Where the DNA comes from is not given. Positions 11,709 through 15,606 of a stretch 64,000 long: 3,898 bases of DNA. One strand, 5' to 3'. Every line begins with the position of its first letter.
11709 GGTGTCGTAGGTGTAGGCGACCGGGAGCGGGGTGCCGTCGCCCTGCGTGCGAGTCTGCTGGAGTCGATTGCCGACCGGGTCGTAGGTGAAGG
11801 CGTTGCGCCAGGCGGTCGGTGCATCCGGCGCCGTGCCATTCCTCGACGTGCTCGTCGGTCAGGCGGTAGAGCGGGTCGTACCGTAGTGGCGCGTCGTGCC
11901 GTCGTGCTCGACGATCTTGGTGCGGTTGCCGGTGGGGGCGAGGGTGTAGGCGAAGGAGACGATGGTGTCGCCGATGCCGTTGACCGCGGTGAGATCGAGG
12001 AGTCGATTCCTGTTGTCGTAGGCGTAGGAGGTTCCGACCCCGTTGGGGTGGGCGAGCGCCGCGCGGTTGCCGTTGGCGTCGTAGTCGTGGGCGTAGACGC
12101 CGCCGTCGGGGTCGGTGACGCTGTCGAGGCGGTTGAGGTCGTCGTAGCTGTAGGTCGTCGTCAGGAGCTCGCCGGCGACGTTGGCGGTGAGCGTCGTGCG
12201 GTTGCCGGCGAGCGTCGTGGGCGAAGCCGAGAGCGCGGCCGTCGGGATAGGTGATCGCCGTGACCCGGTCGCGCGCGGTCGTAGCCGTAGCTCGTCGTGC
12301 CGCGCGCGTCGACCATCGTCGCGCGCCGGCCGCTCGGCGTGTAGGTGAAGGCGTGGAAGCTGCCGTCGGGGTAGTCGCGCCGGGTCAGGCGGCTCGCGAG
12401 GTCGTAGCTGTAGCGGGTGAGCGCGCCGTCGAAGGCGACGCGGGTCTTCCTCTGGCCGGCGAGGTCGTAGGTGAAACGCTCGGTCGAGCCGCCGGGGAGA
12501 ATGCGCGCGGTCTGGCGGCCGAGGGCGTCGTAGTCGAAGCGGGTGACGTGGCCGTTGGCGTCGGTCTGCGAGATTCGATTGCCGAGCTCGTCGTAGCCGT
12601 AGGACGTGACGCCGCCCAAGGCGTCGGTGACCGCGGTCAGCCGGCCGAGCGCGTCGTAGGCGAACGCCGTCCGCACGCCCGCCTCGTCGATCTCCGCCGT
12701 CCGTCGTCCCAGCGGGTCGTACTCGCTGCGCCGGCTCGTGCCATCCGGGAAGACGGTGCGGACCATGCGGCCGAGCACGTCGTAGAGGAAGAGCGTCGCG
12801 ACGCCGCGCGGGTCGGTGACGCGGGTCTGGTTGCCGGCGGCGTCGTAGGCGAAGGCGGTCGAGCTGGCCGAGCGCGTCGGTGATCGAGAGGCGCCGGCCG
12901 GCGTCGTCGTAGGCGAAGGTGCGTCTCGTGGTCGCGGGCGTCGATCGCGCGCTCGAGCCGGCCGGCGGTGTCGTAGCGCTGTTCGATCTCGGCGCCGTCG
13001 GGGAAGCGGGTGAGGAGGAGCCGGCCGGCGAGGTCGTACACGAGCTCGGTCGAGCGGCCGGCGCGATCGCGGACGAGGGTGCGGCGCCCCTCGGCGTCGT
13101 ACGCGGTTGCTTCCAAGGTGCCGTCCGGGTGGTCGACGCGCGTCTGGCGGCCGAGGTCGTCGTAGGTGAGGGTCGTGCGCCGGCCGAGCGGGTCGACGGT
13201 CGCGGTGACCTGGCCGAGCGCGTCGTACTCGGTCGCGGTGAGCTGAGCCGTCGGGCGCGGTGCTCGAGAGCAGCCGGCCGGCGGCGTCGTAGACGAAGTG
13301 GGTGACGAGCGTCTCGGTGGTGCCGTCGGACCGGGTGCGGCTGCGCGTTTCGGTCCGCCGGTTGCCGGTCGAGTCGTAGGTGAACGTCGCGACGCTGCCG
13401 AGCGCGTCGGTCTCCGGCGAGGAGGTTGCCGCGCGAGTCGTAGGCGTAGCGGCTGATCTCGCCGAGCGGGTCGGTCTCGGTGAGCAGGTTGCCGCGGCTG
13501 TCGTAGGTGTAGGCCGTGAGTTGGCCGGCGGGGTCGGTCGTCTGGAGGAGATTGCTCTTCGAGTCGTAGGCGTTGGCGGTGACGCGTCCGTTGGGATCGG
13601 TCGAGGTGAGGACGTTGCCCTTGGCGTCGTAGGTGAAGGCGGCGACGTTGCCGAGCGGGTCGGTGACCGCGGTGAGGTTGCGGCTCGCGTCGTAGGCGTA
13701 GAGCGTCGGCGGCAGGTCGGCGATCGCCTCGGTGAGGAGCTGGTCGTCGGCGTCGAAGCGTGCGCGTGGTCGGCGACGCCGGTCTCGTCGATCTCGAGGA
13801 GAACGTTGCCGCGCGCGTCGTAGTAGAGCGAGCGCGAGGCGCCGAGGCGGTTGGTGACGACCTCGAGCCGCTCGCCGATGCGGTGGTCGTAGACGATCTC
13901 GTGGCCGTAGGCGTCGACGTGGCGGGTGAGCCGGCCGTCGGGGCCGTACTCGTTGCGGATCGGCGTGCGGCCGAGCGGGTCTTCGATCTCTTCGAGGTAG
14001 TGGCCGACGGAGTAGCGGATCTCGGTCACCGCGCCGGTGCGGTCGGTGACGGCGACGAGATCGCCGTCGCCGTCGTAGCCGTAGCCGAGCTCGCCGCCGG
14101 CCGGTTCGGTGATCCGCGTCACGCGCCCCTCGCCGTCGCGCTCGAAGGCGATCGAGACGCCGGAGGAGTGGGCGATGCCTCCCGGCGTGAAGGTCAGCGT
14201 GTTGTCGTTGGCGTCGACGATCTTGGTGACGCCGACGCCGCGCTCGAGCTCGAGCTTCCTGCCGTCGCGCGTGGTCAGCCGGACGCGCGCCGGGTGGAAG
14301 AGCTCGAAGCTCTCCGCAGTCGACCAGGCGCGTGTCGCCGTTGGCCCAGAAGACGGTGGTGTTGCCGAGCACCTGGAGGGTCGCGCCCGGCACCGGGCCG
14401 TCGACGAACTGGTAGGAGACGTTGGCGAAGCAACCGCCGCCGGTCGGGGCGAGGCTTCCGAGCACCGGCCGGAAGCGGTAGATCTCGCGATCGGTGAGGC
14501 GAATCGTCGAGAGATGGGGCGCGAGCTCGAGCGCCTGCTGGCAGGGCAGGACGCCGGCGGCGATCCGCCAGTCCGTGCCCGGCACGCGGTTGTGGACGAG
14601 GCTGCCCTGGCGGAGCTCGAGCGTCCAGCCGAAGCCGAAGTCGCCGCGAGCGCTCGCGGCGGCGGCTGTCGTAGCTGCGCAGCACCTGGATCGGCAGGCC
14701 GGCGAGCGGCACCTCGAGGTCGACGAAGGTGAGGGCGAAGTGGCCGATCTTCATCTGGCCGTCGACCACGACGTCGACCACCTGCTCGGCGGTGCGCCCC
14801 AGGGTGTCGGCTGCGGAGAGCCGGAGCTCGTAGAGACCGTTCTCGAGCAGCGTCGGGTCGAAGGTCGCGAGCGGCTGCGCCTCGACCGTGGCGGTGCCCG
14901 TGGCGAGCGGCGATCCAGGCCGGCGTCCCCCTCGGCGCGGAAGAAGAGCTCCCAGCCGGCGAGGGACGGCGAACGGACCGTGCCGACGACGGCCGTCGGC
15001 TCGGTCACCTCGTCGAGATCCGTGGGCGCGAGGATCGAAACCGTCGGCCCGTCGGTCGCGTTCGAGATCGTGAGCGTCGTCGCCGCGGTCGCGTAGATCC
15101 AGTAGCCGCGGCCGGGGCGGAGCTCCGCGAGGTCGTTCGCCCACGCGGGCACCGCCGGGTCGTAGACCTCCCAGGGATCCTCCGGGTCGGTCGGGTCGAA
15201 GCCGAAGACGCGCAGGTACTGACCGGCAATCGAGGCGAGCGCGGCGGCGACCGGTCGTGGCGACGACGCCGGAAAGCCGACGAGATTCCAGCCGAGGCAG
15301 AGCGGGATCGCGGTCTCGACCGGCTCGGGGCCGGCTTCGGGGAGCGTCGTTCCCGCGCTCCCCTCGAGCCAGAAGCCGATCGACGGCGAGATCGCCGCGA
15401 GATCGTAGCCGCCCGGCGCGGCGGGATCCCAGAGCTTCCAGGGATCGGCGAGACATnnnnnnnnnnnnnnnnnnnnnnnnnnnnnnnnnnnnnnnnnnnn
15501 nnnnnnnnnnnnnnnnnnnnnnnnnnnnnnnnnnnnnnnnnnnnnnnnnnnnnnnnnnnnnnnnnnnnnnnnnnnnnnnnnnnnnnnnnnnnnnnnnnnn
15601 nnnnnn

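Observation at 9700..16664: RHS toxin locus: 5.9-kb YD-repeat gene with a short hydrophobic C-terminal module and a low-GC SUKH-like immunity remnant. Both are heavily frameshifted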

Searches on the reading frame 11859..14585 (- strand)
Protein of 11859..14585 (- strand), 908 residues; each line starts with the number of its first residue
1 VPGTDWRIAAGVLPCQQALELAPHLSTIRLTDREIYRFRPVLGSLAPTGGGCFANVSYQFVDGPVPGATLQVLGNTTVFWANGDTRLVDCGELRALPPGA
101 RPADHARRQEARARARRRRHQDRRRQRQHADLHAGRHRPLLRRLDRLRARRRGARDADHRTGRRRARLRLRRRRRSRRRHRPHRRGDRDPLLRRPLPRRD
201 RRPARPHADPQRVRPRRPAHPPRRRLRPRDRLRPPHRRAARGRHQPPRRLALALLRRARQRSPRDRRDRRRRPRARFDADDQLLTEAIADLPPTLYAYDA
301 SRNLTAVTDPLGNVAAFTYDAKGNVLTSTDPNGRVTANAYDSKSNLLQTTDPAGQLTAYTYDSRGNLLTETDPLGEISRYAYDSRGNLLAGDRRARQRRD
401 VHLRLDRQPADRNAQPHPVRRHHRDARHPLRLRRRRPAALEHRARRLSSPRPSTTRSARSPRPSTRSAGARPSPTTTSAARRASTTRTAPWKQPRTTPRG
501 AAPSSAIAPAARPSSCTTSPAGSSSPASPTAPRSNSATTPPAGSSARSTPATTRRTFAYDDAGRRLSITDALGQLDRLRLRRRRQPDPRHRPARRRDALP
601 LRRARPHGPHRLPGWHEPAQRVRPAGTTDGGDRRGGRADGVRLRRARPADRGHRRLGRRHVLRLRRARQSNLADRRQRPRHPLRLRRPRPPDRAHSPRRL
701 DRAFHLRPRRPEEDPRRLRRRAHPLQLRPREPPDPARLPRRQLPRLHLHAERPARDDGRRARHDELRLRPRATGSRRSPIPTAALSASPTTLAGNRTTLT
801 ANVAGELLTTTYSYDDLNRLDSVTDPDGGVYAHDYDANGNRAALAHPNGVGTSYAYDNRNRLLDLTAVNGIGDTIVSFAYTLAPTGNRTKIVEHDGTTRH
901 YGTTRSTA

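Call 4: search_protein_families(library=pfam, proteins=[window:11859-14585:-], max_evalue=0.1)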
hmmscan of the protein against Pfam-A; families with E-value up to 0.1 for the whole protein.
window:11859-14585:- (908 aa): 2 families
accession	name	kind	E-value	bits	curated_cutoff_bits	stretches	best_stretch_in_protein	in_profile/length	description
PF05593.20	RHS_repeat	-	1.5e-38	130.8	22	8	340-376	1-37/38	RHS Repeat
PF25023.1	TEN_YD-shell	-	0.075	11.5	50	0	296-388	43-136/909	Teneurin YD-shell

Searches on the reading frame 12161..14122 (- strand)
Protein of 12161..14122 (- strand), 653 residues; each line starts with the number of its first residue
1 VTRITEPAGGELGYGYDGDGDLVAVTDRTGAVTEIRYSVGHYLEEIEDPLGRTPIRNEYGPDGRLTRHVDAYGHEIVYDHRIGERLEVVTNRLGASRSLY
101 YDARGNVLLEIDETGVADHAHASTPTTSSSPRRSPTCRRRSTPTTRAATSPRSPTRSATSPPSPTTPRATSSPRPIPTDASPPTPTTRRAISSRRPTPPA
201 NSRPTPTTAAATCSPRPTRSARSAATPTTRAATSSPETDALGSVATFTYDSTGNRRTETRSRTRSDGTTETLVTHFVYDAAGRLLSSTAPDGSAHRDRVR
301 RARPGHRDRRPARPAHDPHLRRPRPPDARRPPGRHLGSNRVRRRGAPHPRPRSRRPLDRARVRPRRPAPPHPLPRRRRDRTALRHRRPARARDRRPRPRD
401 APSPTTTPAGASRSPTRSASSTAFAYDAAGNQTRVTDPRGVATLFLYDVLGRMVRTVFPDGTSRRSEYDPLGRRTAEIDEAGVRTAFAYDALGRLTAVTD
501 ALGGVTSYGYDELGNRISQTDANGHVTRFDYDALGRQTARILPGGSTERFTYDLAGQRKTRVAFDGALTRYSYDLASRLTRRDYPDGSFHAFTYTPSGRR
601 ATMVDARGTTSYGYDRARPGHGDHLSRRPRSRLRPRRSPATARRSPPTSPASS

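Call 4: search_protein_families(library=pfam, proteins=[window:12161-14122:-], max_evalue=0.1)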
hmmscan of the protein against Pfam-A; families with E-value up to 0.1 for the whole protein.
window:12161-14122:- (653 aa): 3 families
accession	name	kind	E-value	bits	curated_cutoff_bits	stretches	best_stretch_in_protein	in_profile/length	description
PF05593.20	RHS_repeat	-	1.3e-56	188.4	22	11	489-525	1-37/38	RHS Repeat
PF20041.5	DUF6443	-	3.2e-06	27.8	27.8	0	514-548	33-72/137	Domain of unknown function (DUF6443)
PF25023.1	TEN_YD-shell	-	0.0033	16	50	0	475-508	116-149/909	Teneurin YD-shell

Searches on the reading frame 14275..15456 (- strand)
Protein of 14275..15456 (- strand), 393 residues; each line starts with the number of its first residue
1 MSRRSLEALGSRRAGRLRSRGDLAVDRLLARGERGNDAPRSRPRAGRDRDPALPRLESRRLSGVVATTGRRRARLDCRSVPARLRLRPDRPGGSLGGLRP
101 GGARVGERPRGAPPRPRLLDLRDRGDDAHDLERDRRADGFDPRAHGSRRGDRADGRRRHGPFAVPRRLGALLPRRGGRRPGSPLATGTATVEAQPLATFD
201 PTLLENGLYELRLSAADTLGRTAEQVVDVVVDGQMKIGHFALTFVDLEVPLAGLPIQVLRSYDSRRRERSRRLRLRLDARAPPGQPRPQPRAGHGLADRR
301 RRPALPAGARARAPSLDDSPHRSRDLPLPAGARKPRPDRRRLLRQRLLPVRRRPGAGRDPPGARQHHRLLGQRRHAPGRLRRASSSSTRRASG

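Call 4: search_protein_families(library=pfam, proteins=[window:14275-15456:-], max_evalue=0.1)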
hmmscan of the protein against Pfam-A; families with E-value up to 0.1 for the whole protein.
window:14275-15456:- (393 aa): 0 families
